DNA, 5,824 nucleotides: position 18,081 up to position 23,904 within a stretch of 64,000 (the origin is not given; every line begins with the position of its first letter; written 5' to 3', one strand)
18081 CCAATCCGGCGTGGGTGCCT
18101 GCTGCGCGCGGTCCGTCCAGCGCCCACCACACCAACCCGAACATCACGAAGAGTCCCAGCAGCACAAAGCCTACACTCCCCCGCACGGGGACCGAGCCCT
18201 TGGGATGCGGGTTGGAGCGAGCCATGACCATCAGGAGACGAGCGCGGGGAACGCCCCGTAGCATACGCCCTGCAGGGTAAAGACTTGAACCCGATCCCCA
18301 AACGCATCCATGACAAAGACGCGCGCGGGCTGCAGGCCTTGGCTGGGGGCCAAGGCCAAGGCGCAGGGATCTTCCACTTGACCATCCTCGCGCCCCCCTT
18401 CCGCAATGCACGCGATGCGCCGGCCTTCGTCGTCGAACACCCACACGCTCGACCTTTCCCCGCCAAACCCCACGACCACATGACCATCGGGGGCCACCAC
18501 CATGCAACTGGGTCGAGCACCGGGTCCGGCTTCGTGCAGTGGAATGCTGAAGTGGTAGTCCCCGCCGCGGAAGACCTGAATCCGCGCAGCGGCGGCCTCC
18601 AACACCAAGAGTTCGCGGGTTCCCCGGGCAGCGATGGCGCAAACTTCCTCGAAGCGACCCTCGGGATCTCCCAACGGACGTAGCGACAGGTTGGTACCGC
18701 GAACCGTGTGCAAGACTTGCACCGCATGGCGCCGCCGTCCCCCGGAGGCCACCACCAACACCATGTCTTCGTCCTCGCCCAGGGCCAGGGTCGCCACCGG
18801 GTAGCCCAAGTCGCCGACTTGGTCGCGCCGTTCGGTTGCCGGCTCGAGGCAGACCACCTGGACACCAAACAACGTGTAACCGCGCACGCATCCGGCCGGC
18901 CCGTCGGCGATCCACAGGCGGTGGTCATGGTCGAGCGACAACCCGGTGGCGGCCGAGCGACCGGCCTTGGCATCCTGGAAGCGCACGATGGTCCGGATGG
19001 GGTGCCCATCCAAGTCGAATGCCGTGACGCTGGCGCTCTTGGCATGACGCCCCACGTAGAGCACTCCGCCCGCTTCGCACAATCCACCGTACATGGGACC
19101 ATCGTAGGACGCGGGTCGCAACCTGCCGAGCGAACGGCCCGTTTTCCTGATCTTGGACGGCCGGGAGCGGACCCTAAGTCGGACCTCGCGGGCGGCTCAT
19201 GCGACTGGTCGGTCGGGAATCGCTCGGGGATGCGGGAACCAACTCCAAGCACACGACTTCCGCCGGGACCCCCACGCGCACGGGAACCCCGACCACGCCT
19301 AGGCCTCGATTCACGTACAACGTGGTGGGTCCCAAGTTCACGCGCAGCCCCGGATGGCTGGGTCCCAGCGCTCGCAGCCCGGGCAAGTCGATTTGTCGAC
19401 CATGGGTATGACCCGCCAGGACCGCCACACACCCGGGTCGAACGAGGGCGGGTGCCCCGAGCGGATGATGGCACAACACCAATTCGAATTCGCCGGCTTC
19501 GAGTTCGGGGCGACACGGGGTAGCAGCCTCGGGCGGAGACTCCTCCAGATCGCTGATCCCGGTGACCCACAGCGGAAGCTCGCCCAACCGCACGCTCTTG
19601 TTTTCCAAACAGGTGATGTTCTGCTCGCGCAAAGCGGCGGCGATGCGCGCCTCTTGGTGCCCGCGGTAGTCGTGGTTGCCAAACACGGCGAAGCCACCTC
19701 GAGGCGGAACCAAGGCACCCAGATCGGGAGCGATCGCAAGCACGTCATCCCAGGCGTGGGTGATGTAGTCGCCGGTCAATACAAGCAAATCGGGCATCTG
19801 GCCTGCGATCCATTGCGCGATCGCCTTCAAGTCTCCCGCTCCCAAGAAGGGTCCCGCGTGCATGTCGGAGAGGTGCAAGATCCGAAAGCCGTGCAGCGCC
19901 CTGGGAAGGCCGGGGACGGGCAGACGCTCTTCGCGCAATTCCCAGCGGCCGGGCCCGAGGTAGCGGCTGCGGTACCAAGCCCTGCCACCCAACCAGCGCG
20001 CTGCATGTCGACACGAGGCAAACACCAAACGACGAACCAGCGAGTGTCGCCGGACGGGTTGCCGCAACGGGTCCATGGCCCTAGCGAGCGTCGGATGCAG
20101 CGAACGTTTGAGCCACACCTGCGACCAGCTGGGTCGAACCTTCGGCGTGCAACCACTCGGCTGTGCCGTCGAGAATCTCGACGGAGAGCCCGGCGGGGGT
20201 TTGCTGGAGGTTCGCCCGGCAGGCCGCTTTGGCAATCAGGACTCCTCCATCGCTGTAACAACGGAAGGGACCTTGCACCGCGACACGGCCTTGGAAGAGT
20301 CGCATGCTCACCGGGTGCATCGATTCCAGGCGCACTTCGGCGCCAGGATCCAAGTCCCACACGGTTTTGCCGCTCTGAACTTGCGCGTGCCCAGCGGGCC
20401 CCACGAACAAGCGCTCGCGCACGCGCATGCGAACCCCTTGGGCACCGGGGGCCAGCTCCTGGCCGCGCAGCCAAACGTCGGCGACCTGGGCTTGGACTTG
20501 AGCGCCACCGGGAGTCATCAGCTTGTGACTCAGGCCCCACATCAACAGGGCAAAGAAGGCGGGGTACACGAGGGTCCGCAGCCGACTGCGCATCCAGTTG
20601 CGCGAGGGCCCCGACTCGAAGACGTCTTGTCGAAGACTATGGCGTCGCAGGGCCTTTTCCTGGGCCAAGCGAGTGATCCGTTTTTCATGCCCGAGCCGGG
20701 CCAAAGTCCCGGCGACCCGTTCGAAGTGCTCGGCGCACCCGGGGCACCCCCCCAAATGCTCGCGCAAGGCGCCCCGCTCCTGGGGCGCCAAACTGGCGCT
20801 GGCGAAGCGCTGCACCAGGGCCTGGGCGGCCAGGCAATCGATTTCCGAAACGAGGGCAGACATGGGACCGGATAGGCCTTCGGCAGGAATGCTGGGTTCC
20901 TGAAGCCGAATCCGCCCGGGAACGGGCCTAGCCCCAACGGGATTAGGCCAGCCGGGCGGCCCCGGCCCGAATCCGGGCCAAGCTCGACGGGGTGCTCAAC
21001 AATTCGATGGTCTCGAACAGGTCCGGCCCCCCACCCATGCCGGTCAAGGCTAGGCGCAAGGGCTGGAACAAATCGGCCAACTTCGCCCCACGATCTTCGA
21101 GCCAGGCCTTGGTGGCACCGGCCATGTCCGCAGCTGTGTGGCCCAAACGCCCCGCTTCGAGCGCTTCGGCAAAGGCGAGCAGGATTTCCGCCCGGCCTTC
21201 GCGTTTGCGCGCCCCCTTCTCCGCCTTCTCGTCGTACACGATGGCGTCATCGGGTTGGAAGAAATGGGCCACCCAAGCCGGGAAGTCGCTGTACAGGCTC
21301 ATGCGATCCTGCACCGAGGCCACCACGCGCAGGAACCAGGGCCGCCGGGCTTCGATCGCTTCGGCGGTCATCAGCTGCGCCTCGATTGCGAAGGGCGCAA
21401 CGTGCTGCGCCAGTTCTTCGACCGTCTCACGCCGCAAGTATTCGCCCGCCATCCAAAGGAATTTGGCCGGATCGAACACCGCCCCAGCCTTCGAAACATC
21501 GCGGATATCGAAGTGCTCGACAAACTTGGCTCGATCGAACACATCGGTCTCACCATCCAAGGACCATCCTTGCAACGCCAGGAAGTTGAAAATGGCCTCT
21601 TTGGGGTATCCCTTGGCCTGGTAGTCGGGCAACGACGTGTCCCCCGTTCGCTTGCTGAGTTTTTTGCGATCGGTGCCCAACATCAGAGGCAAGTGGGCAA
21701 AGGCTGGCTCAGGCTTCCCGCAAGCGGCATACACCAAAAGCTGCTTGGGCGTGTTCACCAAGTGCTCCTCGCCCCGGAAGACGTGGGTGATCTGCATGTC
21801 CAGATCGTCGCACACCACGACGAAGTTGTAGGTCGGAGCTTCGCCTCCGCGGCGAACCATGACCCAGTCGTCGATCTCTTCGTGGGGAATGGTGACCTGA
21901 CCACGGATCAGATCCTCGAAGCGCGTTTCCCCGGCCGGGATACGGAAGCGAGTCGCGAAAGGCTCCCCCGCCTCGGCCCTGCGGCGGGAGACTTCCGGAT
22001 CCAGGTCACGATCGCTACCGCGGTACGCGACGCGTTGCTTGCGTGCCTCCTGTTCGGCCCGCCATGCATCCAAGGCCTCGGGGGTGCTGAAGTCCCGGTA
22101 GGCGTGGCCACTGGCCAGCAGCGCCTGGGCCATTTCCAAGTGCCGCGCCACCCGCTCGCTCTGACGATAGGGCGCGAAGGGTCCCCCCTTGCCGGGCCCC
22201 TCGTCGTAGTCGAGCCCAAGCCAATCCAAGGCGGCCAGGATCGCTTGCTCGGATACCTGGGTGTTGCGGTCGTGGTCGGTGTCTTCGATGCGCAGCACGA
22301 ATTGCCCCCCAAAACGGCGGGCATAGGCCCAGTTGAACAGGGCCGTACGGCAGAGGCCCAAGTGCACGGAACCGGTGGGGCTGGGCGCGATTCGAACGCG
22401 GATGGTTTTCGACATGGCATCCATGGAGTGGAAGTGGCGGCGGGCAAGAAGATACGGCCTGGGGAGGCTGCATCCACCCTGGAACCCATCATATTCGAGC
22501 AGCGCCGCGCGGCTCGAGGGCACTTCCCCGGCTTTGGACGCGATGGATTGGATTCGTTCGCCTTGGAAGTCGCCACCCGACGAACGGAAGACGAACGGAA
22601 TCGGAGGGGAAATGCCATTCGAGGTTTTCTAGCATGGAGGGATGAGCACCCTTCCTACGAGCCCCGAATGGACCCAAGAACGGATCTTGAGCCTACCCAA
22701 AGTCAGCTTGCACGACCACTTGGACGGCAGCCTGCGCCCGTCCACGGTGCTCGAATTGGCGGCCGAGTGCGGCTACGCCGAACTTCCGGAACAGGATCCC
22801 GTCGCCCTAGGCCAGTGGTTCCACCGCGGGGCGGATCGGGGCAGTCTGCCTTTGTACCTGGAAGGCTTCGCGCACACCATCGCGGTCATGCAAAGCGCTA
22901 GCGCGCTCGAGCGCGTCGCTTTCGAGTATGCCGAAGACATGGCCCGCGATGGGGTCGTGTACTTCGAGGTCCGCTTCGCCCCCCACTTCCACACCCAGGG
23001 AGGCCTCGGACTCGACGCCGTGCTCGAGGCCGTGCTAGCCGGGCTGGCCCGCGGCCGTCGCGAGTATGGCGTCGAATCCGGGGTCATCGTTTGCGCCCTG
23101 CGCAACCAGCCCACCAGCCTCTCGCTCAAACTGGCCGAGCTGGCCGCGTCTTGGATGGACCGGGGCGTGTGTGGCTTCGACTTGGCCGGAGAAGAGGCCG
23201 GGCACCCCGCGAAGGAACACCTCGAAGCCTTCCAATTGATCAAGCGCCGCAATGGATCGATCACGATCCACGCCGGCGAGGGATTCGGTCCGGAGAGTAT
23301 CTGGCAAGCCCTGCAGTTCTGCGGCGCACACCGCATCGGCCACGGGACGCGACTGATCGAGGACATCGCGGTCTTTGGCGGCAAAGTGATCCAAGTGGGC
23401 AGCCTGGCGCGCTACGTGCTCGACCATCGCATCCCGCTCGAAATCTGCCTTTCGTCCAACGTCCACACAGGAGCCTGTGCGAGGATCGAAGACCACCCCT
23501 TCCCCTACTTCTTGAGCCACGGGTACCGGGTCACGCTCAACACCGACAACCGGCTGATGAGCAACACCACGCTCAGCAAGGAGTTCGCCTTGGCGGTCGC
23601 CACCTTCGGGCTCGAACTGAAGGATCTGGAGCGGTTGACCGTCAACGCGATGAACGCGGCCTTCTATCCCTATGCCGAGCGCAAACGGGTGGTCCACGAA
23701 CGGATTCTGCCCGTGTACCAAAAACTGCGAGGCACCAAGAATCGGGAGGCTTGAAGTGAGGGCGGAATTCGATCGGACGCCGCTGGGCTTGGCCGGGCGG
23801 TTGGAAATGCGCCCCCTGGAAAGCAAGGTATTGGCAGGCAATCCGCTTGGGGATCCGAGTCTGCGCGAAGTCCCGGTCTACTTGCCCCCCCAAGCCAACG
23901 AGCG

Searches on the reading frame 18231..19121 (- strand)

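Call 75: search_protein_families(library=pfam, proteins=[window:18231-19121:-], max_evalue=0.1)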
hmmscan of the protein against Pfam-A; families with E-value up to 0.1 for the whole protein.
window:18231-19121:- (296 aa): 2 families
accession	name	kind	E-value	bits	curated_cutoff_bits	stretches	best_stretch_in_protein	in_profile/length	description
PF08450.18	SGL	-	0.0098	16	26.3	0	29-88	155-216/246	SMP-30/Gluconolactonase/LRE-like region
PF01436.27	NHL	-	0.014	15.9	20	0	203-229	3-28/28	NHL repeat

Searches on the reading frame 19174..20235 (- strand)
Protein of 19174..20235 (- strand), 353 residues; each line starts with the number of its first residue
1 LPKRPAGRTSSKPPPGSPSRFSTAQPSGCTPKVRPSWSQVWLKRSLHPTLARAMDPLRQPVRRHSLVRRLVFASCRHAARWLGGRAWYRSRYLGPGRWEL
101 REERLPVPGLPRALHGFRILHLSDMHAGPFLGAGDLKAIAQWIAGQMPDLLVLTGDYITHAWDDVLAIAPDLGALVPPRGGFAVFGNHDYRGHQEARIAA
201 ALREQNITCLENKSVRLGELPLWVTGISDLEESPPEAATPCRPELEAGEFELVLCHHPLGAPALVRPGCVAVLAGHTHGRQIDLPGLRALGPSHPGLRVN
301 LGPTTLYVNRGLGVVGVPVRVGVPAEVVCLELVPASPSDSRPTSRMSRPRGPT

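Call 75: search_protein_families(library=pfam, proteins=[window:19174-20235:-], max_evalue=0.1)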
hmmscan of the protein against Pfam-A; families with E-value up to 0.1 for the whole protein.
window:19174-20235:- (353 aa): 2 families
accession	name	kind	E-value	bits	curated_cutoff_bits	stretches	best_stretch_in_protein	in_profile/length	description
PF00149.33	Metallophos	-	1.2e-12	49.1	21.5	1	117-279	1-190/191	Calcineurin-like phosphoesterase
PF12850.12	Metallophos_2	-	9.3e-07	29.4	27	1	118-284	2-123/154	Calcineurin-like phosphoesterase superfamily domain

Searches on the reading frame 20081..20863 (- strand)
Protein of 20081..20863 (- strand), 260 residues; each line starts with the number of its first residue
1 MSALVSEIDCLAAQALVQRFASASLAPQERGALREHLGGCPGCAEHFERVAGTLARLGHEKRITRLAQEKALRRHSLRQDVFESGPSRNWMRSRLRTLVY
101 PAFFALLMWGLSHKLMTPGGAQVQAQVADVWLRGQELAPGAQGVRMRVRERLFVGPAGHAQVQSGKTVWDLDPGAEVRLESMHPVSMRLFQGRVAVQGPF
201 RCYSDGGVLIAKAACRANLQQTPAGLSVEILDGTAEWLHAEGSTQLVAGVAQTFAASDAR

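Call 75: search_protein_families(library=pfam, proteins=[window:20081-20863:-], max_evalue=0.1)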
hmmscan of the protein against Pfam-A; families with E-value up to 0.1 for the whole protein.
window:20081-20863:- (260 aa): 1 family
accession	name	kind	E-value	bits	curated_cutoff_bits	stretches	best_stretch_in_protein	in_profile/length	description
PF13490.11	zf-HC2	-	0.00015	22.2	22.2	1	10-44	1-35/35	Putative zinc-finger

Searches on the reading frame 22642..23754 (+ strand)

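Call 3: search_protein_families(library=pfam, proteins=[window:22642-23754:+], max_evalue=0.01)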
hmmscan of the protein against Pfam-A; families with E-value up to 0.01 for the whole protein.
window:22642-23754:+ (370 aa): 1 family
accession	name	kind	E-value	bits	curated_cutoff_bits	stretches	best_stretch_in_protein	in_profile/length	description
PF00962.28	A_deaminase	-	2.3e-99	333.1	27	1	19-352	1-325/330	Adenosine deaminase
